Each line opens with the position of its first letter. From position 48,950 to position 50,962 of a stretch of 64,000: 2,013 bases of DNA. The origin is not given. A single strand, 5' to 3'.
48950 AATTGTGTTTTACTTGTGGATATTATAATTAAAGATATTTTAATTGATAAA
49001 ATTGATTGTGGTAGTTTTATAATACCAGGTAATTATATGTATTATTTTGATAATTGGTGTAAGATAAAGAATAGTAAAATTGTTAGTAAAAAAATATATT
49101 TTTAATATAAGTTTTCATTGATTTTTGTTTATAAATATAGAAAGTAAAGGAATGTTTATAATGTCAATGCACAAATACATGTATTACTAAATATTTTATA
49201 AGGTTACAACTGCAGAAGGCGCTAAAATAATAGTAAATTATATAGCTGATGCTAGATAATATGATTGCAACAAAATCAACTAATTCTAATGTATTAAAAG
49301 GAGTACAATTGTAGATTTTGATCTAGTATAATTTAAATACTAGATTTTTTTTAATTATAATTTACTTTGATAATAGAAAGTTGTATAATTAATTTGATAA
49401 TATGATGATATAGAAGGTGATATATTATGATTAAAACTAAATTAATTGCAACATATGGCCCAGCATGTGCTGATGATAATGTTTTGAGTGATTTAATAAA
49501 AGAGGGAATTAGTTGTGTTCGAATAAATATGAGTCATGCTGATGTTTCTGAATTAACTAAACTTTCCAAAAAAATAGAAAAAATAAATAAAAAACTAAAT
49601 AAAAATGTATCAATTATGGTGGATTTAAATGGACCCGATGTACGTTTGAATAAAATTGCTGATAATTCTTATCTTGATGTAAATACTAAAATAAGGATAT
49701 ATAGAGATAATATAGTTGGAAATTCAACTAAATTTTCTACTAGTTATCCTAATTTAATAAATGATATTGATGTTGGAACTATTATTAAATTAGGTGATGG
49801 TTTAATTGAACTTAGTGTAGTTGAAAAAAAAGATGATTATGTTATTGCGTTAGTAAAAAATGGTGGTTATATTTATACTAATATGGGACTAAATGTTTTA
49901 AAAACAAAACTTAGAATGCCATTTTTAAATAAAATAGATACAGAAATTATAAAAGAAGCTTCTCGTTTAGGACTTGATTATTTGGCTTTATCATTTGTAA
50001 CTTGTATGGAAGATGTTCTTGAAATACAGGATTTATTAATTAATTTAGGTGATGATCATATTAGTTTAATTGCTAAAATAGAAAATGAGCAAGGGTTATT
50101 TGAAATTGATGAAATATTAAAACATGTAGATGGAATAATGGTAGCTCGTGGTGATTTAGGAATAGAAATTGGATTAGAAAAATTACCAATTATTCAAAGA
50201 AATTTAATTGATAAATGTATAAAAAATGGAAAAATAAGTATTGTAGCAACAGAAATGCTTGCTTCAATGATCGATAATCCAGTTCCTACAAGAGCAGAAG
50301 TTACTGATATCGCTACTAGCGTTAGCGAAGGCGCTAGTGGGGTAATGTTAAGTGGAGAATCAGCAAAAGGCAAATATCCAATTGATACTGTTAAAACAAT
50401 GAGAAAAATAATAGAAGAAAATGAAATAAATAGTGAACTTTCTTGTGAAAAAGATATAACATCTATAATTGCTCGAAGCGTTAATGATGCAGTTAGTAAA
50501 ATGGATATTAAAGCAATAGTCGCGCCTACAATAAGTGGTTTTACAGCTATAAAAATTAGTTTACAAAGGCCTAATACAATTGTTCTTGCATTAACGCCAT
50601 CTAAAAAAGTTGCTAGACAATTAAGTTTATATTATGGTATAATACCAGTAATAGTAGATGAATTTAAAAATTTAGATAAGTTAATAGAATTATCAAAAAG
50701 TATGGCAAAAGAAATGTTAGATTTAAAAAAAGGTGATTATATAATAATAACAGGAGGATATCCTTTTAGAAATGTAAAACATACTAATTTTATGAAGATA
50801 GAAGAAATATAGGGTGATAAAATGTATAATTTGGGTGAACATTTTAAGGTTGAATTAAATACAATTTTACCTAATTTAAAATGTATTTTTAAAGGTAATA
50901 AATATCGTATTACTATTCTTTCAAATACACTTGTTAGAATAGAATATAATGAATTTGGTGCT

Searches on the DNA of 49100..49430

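Call 44: search_rna_families(source=window, start=49100, end=49430, threshold=evalue, max_evalue=1)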
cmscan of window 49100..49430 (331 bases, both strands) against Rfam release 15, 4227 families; matches with E-value up to 1: 0.
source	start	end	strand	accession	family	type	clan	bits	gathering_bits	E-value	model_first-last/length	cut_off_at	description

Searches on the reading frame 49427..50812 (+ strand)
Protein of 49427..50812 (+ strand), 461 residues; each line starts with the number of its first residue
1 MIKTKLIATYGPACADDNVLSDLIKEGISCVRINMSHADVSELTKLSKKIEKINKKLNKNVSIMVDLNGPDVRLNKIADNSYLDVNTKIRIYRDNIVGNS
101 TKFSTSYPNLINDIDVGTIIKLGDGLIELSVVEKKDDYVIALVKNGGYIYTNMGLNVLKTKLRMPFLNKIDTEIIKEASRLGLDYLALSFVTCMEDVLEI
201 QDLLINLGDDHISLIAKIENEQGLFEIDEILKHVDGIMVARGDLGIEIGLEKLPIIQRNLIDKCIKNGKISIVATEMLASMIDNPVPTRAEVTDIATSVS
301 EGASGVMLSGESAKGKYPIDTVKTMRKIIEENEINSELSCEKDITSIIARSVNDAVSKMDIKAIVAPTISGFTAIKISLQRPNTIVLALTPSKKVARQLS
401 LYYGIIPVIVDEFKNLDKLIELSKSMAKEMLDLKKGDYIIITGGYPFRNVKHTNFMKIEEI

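Call 35: find_homologous_proteins(query=window:49427-50812:+, max_evalue=1e-80)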
Query window:49427-50812:+ (461 aa): 3476 proteins with E <= 1e-80 among 8000 candidates; the best 120 are listed.
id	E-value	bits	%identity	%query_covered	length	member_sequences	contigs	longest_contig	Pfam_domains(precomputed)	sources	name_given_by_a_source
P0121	2.6e-273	925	95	100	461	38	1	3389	PF00224.28,PF02887.22,PF03328.21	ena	-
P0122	4.0e-173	595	61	100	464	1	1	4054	PF00224.28,PF02887.22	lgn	-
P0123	5.5e-169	581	59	100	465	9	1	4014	PF00224.28,PF02887.22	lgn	-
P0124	1.2e-158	547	57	100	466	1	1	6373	PF00224.28,PF02887.22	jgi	-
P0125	6.1e-141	489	53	100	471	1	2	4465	PF00224.28,PF02887.22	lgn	-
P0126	9.5e-141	488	52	100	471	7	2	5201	PF00224.28,PF02887.22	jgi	-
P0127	4.3e-139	482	51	100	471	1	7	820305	PF00224.28,PF02887.22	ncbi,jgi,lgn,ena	jgi:pyruvate kinase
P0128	7.8e-139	482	52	100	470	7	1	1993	PF00224.28,PF02887.22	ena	-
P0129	1.2e-138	481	52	100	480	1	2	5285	PF00224.28,PF02887.22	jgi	-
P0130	5.1e-138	479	52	100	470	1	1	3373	PF00224.28,PF02887.22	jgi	-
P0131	1.6e-137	477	53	100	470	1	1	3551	PF00224.28,PF02887.22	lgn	-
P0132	2.3e-137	477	52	100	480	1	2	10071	PF00224.28,PF02887.22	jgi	-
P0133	2.5e-137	477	52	100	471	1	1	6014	PF00224.28,PF02887.22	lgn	-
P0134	4.7e-137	476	52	100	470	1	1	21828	PF00224.28,PF02887.22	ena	-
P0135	1.7e-136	474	52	100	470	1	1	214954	PF00224.28,PF02887.22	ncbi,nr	ncbi:MAG: pyruvate kinase [Bacilli bacterium]|nr:pyruvate kinase [Bacilli bacterium]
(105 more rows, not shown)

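Call 36: find_encoding_contigs(protein=P0121, flank=4000, max_places=3)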
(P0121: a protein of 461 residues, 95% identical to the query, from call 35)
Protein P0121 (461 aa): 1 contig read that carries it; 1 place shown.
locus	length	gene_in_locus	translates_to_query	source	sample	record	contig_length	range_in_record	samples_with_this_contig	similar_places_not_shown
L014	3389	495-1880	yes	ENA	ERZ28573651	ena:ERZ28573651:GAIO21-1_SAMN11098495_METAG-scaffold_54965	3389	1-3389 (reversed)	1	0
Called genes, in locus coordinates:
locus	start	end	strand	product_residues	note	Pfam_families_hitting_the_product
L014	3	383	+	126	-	?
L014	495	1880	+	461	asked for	PF00224:PK, PF03328:HpcH_HpaI (weak), PF02887:PK_C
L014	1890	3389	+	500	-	?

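Call 37: find_encoding_contigs(protein=P0122, flank=4000, max_places=3)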
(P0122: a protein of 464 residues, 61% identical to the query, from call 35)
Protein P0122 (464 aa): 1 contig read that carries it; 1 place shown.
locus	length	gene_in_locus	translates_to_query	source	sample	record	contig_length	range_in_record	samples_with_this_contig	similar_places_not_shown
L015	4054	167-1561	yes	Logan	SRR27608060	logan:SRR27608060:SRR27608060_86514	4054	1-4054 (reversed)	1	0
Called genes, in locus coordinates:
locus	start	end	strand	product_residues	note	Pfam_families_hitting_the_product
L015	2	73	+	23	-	?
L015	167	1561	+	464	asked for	PF00224:PK, PF02887:PK_C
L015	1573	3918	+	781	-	PF01055:Glyco_hydro_31_2nd, PF21365:Glyco_hydro_31_3rd, PF17137:DUF5110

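Call 38: find_encoding_contigs(protein=P0124, flank=4000, max_places=3)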
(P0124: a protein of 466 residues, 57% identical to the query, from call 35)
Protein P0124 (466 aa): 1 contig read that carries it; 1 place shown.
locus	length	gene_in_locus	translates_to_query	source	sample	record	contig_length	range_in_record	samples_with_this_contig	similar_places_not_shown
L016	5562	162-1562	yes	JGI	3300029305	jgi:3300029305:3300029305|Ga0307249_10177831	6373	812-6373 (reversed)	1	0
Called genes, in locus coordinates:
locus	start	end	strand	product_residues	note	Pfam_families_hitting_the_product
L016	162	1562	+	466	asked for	PF00224:PK, PF02887:PK_C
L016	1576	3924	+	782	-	PF01055:Glyco_hydro_31_2nd, PF21365:Glyco_hydro_31_3rd, PF17137:DUF5110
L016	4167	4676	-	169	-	-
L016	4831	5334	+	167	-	-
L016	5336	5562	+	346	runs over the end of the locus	?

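Call 56: find_related_loci(query=L014:3-383:+, collection=metagenome_contigs, flank=4000)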
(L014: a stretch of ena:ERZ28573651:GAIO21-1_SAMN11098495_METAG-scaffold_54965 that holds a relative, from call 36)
Query L014:3-383:+ (126 aa) in metagenome_contigs; peptide patterns used: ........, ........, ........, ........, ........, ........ (x = any residue, [..] = any of these).
180 stretches matched a pattern; 102 encode a relative of the query (tblastn E <= 1e-3); the best 80 are kept; 80 distinct loci.
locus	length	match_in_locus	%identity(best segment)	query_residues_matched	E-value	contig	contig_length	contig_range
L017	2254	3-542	68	1-126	9e-49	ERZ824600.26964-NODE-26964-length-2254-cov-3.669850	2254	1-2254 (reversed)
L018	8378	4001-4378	71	1-126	9e-49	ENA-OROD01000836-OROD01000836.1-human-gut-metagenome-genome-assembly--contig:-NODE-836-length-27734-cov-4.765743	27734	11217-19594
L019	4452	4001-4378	69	1-126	4e-47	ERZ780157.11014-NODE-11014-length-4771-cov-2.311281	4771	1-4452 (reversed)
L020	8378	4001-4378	67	1-126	1e-46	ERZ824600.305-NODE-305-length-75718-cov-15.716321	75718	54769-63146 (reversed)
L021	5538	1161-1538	67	1-126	6e-47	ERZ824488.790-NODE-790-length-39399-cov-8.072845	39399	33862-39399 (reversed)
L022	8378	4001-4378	69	1-126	5e-47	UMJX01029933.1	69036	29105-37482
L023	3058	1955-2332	69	1-126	6e-47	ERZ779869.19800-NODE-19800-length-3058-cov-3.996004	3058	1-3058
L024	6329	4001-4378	67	1-126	2e-46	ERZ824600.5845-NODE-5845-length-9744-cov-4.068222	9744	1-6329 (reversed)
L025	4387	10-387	74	1-126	2e-45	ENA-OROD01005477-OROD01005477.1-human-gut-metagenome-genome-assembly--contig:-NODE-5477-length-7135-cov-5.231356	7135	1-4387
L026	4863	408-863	60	1-126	1e-44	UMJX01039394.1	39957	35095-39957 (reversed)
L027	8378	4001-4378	71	1-126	4e-44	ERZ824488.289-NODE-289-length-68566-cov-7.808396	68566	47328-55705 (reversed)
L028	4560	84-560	55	1-126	5e-43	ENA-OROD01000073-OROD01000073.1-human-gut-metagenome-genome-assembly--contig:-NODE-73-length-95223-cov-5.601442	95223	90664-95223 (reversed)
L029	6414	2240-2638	68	1-126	2e-42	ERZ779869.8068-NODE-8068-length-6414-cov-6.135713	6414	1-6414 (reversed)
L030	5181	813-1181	67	1-126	7e-42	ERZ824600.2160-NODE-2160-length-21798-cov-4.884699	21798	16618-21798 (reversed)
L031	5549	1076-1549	53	1-126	1e-41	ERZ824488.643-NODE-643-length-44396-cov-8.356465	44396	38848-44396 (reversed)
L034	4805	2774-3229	54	1-126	2e-39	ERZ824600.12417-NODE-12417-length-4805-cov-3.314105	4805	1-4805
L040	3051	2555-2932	68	1-126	2e-33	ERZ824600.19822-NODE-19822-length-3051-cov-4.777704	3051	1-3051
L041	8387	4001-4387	53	1-126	5e-30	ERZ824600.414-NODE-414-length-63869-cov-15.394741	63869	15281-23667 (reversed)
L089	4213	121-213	81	96-126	2e-10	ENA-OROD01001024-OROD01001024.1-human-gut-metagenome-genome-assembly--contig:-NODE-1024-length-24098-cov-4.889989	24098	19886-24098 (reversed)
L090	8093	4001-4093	81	96-126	2e-10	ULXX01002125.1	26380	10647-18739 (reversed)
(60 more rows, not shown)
